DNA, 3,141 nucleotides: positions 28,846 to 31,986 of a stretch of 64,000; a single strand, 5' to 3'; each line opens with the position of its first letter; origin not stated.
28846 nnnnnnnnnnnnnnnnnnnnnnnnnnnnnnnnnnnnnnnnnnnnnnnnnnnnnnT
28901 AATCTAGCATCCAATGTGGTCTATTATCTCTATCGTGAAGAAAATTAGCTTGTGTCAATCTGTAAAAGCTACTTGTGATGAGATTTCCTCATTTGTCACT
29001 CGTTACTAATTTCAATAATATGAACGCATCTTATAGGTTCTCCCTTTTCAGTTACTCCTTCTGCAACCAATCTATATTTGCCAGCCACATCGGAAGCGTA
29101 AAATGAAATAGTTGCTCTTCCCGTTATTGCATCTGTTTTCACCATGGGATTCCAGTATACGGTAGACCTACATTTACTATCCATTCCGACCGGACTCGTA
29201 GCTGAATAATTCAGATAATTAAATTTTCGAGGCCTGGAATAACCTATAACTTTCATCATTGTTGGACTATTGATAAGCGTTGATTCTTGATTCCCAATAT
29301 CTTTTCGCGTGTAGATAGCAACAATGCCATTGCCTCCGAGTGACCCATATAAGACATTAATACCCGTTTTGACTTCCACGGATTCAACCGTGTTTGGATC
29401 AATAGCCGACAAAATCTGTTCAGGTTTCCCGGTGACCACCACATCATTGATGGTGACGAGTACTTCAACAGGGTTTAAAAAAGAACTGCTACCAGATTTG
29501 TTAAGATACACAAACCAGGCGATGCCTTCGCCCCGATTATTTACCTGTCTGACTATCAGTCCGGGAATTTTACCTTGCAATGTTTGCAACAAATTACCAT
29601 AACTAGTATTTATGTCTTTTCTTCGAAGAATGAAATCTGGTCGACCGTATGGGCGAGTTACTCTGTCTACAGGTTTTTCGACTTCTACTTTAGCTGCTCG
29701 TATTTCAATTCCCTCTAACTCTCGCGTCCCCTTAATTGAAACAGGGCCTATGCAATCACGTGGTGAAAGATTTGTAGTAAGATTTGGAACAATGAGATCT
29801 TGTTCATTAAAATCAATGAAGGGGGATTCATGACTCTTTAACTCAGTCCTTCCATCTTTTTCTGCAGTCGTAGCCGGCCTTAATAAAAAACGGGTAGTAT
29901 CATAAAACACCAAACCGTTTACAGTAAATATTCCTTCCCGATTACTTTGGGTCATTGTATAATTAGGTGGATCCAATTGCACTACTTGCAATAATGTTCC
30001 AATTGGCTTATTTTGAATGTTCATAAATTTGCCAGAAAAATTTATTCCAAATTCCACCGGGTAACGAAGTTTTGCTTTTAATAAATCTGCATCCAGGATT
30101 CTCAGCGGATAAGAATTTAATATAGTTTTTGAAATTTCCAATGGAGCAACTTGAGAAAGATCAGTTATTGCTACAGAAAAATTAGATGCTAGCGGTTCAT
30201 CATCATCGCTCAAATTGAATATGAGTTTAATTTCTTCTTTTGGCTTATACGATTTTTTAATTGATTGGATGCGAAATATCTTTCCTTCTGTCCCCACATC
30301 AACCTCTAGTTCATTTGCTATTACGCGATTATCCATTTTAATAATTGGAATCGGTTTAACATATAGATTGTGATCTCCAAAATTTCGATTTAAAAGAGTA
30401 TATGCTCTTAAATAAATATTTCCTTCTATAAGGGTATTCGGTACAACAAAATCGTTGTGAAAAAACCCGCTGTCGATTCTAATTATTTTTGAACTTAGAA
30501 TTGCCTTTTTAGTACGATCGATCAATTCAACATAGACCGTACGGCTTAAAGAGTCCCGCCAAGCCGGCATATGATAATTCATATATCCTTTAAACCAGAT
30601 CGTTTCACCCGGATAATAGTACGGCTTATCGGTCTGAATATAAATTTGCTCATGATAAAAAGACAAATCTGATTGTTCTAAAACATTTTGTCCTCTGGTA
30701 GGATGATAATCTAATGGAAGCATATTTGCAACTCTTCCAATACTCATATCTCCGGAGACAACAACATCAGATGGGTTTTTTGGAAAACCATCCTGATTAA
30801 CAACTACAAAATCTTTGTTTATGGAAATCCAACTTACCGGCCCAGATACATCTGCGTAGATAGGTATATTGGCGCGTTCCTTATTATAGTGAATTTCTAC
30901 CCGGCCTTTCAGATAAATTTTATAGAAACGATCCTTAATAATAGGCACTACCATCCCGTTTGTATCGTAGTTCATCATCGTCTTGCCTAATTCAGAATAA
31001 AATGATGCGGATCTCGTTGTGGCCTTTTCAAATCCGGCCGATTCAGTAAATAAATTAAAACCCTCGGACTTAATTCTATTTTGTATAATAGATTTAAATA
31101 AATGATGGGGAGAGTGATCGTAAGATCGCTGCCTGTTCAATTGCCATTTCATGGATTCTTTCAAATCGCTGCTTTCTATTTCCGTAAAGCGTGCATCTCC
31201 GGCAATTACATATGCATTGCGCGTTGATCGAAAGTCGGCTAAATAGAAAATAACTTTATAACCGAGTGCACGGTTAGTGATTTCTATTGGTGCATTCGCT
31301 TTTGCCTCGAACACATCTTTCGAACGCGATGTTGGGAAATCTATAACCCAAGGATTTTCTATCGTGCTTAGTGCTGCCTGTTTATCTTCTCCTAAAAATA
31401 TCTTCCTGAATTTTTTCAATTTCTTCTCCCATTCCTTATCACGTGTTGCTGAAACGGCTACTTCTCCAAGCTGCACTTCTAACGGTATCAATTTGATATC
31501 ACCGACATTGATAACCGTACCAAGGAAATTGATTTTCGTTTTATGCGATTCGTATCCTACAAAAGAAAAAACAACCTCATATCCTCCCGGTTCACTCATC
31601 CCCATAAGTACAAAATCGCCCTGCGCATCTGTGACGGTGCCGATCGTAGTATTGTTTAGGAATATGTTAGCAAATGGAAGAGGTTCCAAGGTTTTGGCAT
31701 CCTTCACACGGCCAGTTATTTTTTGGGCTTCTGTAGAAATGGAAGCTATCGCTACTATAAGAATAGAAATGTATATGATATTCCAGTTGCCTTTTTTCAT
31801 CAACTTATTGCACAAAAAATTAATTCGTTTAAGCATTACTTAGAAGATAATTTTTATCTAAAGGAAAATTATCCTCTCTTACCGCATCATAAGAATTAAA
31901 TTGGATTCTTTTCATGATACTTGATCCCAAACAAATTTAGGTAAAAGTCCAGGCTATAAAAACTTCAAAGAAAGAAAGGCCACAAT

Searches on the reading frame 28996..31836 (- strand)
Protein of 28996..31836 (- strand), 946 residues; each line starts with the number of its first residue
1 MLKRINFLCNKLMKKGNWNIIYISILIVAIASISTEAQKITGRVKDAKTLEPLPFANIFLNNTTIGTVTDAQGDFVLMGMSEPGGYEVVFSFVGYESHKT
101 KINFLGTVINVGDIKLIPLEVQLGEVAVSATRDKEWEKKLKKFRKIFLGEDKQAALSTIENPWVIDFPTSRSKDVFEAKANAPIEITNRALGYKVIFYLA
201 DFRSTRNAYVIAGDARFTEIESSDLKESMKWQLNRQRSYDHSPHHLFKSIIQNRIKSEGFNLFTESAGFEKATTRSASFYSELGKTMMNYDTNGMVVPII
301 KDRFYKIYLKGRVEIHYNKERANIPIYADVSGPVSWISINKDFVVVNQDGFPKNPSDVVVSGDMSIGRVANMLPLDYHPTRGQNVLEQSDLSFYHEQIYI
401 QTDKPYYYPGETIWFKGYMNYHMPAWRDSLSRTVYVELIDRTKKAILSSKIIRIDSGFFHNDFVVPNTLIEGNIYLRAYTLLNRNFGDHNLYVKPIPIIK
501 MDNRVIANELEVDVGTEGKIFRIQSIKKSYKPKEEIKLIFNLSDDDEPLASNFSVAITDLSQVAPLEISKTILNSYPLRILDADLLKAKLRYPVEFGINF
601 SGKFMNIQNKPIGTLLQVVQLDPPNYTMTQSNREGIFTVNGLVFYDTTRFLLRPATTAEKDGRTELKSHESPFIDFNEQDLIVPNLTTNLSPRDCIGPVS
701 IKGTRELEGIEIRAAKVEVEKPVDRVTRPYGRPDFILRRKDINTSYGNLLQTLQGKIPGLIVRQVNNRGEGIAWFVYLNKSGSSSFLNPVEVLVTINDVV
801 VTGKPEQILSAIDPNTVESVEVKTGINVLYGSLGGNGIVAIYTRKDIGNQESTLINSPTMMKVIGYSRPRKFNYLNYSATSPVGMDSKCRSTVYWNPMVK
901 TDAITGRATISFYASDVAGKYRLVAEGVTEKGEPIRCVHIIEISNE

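Call 7: search_protein_families(library=pfam, proteins=[window:28996-31836:-])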
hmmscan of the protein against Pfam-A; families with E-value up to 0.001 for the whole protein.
window:28996-31836:- (946 aa): 4 families
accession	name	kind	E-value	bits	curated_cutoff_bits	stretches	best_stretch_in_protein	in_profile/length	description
PF13715.12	CarbopepD_reg_2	-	1.3e-16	60.8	32.2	1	40-127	1-87/88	CarboxypepD_reg-like domain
PF13620.12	CarboxypepD_reg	-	1.4e-12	48.2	32.3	1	40-101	2-65/82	Carboxypeptidase regulatory-like domain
PF01835.25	MG2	-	1.6e-07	32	32.8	1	398-478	2-80/96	MG2 domain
PF07715.20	Plug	-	3.9e-06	27.8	23.9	1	738-837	13-106/107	TonB-dependent Receptor Plug Domain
